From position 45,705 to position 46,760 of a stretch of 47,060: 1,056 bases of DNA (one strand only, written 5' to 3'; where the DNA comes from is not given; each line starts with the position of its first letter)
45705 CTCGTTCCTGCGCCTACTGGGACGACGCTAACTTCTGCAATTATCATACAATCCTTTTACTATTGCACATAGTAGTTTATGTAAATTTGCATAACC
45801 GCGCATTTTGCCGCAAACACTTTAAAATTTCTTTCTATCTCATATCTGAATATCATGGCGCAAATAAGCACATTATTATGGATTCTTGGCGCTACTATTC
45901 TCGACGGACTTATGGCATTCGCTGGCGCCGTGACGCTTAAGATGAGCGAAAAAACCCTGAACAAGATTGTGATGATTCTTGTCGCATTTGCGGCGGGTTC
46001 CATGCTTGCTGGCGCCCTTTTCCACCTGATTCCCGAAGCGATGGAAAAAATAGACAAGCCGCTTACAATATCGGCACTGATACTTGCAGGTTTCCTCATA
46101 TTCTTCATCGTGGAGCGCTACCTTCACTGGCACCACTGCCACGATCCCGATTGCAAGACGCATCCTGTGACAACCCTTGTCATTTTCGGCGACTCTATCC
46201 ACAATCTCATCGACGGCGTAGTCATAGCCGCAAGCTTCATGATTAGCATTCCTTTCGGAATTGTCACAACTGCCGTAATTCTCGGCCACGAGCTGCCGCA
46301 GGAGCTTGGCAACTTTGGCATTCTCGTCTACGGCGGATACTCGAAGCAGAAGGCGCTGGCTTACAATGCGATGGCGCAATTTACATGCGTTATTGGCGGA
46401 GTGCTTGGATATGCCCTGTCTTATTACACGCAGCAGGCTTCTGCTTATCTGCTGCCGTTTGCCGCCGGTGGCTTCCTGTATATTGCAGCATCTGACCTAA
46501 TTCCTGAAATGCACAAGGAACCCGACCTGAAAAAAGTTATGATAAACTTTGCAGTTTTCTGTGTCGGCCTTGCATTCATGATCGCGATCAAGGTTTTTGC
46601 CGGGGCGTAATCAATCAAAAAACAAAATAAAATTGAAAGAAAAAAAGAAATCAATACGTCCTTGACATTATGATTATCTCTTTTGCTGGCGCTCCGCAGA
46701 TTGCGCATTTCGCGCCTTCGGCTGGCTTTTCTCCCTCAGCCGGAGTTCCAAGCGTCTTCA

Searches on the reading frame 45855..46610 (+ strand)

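Call 19: search_protein_families(library=pfam, proteins=[window:45855-46610:+])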
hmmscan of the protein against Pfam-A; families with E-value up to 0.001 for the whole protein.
window:45855-46610:+ (251 aa): 1 family
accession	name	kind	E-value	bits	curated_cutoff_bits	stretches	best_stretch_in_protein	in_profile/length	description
PF02535.28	Zip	-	7.4e-41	140.9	35.1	2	98-245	170-322/323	ZIP Zinc transporter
